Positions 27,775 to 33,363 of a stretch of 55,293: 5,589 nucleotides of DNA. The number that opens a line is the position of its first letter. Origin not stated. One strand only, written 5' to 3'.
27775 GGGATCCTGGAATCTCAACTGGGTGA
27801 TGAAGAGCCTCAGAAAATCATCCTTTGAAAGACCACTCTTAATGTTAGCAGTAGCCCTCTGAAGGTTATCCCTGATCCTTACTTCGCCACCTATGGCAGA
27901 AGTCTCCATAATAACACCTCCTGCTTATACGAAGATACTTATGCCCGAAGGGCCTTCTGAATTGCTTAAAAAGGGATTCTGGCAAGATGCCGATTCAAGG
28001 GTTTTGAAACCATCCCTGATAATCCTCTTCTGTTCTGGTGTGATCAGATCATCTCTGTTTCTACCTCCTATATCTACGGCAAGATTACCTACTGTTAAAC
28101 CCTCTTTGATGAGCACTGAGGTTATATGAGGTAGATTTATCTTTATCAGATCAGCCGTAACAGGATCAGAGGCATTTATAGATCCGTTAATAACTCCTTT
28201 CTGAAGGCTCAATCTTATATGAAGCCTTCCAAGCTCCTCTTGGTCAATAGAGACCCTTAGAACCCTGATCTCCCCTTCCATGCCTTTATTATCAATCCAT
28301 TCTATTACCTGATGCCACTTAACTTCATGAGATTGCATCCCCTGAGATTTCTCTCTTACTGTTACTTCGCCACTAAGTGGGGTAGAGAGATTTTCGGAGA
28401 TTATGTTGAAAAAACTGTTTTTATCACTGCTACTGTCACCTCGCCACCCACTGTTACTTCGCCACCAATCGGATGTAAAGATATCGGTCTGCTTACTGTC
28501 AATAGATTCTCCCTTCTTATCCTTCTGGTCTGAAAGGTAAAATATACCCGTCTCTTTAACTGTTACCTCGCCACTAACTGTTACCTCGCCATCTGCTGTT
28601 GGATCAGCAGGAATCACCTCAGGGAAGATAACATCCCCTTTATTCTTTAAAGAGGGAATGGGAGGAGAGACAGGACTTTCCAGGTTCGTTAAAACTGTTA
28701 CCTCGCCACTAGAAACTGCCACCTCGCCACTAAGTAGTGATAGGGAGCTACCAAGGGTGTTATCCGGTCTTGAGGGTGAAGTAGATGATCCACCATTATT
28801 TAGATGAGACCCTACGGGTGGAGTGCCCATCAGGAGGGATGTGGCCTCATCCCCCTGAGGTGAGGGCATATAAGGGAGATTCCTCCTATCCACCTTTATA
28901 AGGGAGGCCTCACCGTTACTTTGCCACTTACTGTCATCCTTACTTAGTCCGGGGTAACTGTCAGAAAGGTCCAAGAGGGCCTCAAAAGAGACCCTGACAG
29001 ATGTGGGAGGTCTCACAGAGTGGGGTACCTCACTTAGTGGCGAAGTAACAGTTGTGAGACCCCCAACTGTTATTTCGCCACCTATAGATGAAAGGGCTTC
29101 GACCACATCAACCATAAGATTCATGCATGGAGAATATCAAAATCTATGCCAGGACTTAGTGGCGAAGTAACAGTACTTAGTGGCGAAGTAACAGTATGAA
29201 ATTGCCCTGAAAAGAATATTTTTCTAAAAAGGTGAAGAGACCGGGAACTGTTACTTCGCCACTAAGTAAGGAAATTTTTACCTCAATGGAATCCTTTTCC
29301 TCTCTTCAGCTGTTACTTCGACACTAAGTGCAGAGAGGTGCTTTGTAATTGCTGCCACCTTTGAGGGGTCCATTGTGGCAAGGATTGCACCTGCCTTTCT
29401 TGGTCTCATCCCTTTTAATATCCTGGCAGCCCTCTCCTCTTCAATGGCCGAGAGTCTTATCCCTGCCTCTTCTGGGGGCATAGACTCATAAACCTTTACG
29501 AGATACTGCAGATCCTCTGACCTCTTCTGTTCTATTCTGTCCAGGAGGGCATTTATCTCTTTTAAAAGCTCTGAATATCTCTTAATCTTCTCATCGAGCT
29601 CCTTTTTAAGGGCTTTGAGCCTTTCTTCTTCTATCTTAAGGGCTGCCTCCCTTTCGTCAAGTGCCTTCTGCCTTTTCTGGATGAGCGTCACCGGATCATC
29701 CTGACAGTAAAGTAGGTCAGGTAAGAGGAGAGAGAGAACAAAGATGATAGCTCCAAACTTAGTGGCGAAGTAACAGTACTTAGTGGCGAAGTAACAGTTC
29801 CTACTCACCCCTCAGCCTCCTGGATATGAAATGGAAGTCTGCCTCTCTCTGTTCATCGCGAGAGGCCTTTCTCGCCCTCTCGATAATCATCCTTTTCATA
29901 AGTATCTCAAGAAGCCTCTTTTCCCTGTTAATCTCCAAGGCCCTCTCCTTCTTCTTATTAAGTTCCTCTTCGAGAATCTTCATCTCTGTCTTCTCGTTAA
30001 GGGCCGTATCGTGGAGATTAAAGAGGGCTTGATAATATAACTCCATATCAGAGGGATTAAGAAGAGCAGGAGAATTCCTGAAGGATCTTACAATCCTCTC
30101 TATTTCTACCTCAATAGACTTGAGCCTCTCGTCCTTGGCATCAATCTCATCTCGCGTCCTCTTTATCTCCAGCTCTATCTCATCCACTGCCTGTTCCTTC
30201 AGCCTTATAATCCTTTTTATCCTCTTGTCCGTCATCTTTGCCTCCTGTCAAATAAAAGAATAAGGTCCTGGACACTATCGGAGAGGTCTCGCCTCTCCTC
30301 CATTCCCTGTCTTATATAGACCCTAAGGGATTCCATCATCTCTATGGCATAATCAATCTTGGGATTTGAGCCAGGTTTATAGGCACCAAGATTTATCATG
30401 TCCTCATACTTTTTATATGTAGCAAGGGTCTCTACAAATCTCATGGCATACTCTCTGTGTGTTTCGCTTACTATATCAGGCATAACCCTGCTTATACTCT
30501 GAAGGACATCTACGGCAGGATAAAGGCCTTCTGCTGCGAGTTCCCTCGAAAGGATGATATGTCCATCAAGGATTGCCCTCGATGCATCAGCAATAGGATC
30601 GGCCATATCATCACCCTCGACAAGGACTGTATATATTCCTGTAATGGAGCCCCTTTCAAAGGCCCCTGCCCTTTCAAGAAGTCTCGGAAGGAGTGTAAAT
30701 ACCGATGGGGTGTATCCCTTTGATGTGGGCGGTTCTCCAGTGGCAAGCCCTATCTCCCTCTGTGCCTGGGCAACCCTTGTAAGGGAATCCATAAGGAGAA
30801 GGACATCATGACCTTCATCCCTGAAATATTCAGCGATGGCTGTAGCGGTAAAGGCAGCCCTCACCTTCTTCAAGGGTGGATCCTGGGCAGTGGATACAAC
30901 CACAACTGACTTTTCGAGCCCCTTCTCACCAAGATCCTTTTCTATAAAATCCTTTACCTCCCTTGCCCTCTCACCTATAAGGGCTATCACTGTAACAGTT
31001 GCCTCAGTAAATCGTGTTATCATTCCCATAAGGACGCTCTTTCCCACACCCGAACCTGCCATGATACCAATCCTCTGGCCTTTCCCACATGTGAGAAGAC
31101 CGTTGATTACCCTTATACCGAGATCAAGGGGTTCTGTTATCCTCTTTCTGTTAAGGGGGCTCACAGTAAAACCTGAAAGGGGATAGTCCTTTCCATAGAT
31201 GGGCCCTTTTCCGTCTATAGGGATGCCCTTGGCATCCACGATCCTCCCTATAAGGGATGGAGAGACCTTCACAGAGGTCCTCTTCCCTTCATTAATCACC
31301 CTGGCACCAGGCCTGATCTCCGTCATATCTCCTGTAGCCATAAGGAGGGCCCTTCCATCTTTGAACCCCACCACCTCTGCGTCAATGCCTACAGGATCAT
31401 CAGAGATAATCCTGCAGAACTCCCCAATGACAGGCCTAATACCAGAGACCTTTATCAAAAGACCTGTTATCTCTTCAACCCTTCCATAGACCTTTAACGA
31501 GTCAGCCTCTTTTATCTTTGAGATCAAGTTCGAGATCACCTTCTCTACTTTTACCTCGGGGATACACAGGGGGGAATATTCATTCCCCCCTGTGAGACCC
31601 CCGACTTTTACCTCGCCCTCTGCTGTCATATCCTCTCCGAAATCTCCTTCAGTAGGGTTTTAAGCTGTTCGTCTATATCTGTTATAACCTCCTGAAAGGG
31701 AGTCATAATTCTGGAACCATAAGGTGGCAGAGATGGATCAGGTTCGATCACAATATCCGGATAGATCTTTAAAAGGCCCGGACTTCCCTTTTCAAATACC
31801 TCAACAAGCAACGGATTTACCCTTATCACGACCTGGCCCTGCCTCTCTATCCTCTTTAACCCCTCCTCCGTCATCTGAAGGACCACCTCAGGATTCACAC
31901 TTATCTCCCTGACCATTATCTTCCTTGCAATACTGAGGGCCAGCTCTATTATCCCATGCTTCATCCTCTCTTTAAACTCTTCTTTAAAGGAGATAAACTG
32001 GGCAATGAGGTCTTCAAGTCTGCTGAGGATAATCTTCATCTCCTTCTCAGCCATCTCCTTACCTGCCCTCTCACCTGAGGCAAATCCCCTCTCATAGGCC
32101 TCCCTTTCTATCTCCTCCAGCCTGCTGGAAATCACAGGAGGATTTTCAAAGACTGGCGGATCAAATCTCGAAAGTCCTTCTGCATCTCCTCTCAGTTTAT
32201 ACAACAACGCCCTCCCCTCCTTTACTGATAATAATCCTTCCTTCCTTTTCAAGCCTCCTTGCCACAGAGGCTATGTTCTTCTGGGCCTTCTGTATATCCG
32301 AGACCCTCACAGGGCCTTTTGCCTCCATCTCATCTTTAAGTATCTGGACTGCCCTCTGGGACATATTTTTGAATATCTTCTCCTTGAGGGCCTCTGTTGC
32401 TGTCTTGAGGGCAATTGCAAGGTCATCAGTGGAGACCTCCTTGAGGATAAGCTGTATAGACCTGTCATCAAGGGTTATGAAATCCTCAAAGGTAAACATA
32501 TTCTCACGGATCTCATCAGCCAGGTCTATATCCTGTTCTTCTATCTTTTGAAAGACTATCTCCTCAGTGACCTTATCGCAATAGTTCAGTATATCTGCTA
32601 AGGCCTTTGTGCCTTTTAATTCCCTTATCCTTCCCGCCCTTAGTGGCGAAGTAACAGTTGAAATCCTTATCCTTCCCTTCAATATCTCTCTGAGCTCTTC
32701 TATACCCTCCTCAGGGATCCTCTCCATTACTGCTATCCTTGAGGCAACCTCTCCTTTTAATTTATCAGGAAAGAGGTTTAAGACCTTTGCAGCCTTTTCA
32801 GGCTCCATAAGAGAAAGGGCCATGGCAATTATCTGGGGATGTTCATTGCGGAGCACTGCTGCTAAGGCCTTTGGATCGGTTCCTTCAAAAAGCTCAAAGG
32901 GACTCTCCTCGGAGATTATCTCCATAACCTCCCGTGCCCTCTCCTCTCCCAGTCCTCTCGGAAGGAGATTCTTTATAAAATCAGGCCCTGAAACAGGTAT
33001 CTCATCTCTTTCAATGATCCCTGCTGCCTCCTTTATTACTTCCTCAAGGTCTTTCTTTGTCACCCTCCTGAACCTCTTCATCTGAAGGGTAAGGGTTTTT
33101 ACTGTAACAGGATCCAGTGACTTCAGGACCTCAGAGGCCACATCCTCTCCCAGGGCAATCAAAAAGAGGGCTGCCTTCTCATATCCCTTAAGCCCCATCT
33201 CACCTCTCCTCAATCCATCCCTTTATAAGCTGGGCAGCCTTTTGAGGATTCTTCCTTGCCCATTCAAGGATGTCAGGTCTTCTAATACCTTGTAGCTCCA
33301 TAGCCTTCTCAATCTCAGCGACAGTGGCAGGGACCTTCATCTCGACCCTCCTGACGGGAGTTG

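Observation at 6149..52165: Dispersed 15-21-bp repeat family (core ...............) saturating the flagellar supercluster at about one copy per kb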

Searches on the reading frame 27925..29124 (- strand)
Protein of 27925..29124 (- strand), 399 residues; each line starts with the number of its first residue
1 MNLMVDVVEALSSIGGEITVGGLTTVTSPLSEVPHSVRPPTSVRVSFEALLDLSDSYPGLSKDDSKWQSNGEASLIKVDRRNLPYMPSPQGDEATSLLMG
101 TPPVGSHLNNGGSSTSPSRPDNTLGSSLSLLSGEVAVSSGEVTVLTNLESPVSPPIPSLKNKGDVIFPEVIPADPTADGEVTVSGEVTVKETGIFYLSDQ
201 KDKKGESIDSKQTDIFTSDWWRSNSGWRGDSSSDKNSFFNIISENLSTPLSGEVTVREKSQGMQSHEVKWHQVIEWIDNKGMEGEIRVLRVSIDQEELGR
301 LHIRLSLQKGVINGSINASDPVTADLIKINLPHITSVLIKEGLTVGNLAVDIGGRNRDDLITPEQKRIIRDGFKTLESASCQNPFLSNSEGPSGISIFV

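Call 10: search_protein_families(library=pfam, proteins=[window:27925-29124:-], max_evalue=0.01)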
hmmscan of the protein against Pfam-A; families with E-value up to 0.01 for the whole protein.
window:27925-29124:- (399 aa): 1 family
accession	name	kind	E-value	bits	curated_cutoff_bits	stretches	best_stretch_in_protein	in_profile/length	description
PF02120.21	Flg_hook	-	2e-10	40.8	29.8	1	288-356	14-82/85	Flagellar hook-length control protein FliK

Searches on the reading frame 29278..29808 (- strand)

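Call 10: search_protein_families(library=pfam, proteins=[window:29278-29808:-], max_evalue=0.01)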
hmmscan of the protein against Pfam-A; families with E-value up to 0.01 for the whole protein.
window:29278-29808:- (176 aa): 4 families
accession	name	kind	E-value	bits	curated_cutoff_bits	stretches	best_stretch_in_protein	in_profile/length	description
PF03448.22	MgtE_N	-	2.3e-07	31.7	25.9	1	103-159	6-62/102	MgtE intracellular N domain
PF05546.16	She9_MDM33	-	0.00059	20.1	22.2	1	43-109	32-98/198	She9 / Mdm33 family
PF12072.13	RNase_Y_N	-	0.0056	16.6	32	1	43-125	94-177/201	RNase Y N-terminal region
PF14842.11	FliG_N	-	0.0058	17.7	25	0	124-169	5-49/104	FliG N-terminal domain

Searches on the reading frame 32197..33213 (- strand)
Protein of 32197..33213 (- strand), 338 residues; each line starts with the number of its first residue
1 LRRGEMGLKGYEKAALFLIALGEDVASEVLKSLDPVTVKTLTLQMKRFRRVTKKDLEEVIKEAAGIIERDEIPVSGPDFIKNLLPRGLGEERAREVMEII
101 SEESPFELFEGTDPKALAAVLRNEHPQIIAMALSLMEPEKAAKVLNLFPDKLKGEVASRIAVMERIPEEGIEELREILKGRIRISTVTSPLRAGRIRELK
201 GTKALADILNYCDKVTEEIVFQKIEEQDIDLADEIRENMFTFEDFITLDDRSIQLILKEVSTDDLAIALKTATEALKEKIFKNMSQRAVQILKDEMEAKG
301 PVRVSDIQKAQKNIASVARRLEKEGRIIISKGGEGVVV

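Call 11: search_protein_families(library=pfam, proteins=[window:32197-33213:-], max_evalue=0.01)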
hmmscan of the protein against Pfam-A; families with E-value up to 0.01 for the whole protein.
window:32197-33213:- (338 aa): 4 families
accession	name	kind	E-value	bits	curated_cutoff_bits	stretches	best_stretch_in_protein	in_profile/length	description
PF01706.21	FliG_C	-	3.1e-46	156.5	23.3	2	223-329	2-108/108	FliG C-terminal domain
PF14842.11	FliG_N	-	9e-28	97.4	25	1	8-103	2-98/104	FliG N-terminal domain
PF14841.11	FliG_M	-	6.1e-24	84.5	25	1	114-182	1-69/76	FliG middle domain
PF03448.22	MgtE_N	-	1.2e-08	35.8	25.9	1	88-161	13-86/102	MgtE intracellular N domain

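Call 15: find_encoding_contigs(protein=window:32197-33213:-, flank=10000, max_places=6)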
Protein window:32197-33213:- (338 aa): no gene with exactly this product is on record in the collection.

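Call 18: find_homologous_proteins(query=window:32197-33213:-, max_evalue=1e-40)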
Query window:32197-33213:- (338 aa): 3977 proteins with E <= 1e-40 among 8000 candidates; the best 120 are listed.
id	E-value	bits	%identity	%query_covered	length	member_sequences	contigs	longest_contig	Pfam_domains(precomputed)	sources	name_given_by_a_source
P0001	1.5e-200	683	100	99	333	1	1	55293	PF14842.12,PF14841.12,PF03448.23,PF01706.22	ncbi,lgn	-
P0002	1.8e-140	486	70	99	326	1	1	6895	PF14842.12,PF14841.12,PF03448.23,PF01706.22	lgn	-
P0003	6.4e-140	484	72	99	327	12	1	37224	PF14842.12,PF14841.12,PF03448.23,PF01706.22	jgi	-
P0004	4.9e-139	481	71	99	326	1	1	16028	PF14842.12,PF14841.12,PF03448.23,PF01706.22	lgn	-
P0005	1.6e-138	480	70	99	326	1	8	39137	PF14842.12,PF14841.12,PF03448.23,PF01706.22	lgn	-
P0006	1.1e-137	477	69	99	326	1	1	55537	PF14842.12,PF14841.12,PF03448.23,PF01706.22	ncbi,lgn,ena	-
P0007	1.1e-137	477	67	99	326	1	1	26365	PF14842.12,PF14841.12,PF03448.23,PF01706.22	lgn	-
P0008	1.8e-136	473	68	99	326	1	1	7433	PF14842.12,PF14841.12,PF03448.23,PF01706.22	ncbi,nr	ncbi:MAG: flagellar motor switch protein FliG [Thermodesulfovibrionales bacterium]|nr:flagellar moto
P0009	4.6e-136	472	69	99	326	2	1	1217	PF14842.12,PF14841.12,PF03448.23,PF01706.22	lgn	-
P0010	3.8e-135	469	68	99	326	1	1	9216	PF14842.12,PF14841.12,PF03448.23,PF01706.22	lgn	-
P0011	4.8e-110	386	58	98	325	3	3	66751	PF14842.12,PF14841.12,PF03448.23,PF01706.22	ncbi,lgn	-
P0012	8.0e-103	362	54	99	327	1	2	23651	PF14842.12,PF14841.12,PF03448.23,PF01706.22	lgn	-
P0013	1.4e-102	362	54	99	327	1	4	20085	PF14842.12,PF14841.12,PF03448.23,PF01706.22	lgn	-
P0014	1.7e-102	361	54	99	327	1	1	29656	PF14842.12,PF14841.12,PF03448.23,PF01706.22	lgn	-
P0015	6.0e-102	360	54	99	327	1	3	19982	PF14842.12,PF14841.12,PF03448.23,PF01706.22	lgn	-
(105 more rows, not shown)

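Call 20: find_encoding_contigs(protein=P0006, flank=10000, max_places=3)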
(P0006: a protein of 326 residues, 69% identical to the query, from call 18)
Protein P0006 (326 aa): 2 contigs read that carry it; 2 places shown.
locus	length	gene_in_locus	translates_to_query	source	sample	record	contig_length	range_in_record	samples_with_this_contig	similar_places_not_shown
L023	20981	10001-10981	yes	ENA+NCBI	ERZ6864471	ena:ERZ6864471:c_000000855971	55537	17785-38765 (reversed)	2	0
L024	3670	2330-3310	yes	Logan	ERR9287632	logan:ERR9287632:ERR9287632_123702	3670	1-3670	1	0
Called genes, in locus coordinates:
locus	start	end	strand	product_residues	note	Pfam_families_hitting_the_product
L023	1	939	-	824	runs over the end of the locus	PF00317:Ribonuc_red_lgN, PF02867:Ribonuc_red_lgC, PF12637:TSCPD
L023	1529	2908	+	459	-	PF00072:Response_reg, PF00158:Sigma54_activat, PF14532:Sigma54_activ_2, PF07728:AAA_5 (weak), PF25601:AAA_lid_14, PF02954:HTH_8, PF18024:HTH_50 (weak)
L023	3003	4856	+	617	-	PF00515:TPR_1 (faint), PF07719:TPR_2 (faint), PF09976:TPR_21 (faint), PF13174:TPR_6 (faint), PF13176:TPR_7 (faint), PF12895:ANAPC3 (weak), PF21545:T7SS_EccA1_N (weak), PF14559:TPR_19, +11 more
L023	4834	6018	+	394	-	PF00989:PAS, PF13188:PAS_8, PF08448:PAS_4 (faint), PF00512:HisKA, PF02518:HATPase_c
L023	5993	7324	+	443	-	PF00072:Response_reg, PF00158:Sigma54_activat, PF14532:Sigma54_activ_2, PF00004:AAA (weak), PF07728:AAA_5, PF25601:AAA_lid_14, PF02954:HTH_8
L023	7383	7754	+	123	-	-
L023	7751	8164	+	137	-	PF06429:Flg_bbr_C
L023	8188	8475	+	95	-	PF02049:FliE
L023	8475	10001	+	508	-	PF01514:YscJ_FliF, PF08345:YscJ_FliF_C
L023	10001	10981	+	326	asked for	PF03448:MgtE_N (faint), PF14842:FliG_N, PF14841:FliG_M, PF01706:FliG_C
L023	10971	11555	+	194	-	PF02108:FliH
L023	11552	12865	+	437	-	PF00006:ATP-synt_ab, PF18269:T3SS_ATPase_C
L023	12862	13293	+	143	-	PF02050:FliJ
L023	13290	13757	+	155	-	PF03448:MgtE_N (weak)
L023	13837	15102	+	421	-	PF02120:Flg_hook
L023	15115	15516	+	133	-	PF03963:FlgD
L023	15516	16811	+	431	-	PF00460:Flg_bb_rod, PF22692:LlgE_F_G_D1, PF07559:FlgE_D2, PF06429:Flg_bbr_C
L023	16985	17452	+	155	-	PF03748:FliL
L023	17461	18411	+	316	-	PF02154:FliM, PF01052:FliMN_C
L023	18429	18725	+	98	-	PF28396:SepQ_C (weak), PF01052:FliMN_C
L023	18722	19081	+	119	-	PF04347:FliO (weak)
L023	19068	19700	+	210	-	PF00813:FliP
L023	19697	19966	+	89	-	PF01313:Bac_export_3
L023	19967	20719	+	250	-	PF01311:Bac_export_1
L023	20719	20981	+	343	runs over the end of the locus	PF01312:Bac_export_2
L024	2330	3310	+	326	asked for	PF03448:MgtE_N (faint), PF14842:FliG_N, PF14841:FliG_M, PF01706:FliG_C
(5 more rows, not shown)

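Call 21: find_encoding_contigs(protein=P0003, flank=10000, max_places=3)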
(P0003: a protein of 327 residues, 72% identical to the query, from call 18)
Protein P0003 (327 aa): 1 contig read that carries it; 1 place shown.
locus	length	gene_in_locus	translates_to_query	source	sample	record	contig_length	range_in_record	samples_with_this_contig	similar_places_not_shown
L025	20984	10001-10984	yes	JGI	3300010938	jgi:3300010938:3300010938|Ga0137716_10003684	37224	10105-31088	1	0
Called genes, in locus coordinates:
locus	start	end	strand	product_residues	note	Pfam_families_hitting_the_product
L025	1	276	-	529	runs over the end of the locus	PF00072:Response_reg, PF01590:GAF (weak), PF13487:HD_5, PF01966:HD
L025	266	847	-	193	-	PF00072:Response_reg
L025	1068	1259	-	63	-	-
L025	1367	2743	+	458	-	PF00072:Response_reg, PF00158:Sigma54_activat, PF14532:Sigma54_activ_2, PF00004:AAA (faint), PF07728:AAA_5, PF25601:AAA_lid_14, PF02954:HTH_8, PF18024:HTH_50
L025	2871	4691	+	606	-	PF25063:ARM_TT21_C (faint), PF09976:TPR_21 (faint), PF12895:ANAPC3 (faint), PF13432:TPR_16 (faint), PF13525:YfiO (faint), PF14559:TPR_19 (faint), PF25062:ARM_TT21_N (faint), PF13424:TPR_12 (weak), +9 more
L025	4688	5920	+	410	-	PF00989:PAS (weak), PF13188:PAS_8 (weak), PF00512:HisKA, PF02518:HATPase_c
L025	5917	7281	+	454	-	PF00072:Response_reg, PF00158:Sigma54_activat, PF01078:Mg_chelatase (faint), PF14532:Sigma54_activ_2, PF00004:AAA (weak), PF07728:AAA_5, PF25601:AAA_lid_14, PF02954:HTH_8, +1 more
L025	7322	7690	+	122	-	PF00460:Flg_bb_rod (weak)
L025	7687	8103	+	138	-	PF06429:Flg_bbr_C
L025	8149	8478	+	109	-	PF02049:FliE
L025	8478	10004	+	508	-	PF01514:YscJ_FliF, PF08345:YscJ_FliF_C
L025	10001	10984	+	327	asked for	PF03448:MgtE_N (faint), PF14842:FliG_N, PF14841:FliG_M, PF01706:FliG_C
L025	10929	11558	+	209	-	PF02108:FliH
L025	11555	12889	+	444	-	PF00006:ATP-synt_ab, PF18269:T3SS_ATPase_C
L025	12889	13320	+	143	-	PF02050:FliJ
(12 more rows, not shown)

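Call 22: find_encoding_contigs(protein=P0001, flank=10000, max_places=3)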
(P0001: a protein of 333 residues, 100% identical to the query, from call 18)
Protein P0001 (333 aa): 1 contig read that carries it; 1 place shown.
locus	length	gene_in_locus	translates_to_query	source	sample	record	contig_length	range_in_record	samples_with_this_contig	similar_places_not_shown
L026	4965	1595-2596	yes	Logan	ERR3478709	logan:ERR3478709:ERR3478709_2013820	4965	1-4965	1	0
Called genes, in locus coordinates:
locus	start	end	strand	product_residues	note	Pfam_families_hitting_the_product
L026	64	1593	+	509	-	PF01514:YscJ_FliF, PF08345:YscJ_FliF_C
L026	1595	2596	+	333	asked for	PF03448:MgtE_N (faint), PF14842:FliG_N, PF14841:FliG_M, PF01706:FliG_C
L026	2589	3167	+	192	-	PF02108:FliH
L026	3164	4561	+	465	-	PF02874:ATP-synt_ab_N (faint), PF00006:ATP-synt_ab, PF18269:T3SS_ATPase_C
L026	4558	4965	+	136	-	?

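Call 57: list_cluster_members(proteins=[P0001])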
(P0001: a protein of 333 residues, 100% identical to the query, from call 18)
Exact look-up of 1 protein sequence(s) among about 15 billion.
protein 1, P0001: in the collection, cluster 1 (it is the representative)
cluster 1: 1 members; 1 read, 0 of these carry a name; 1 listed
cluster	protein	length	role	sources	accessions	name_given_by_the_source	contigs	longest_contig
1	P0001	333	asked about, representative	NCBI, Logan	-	-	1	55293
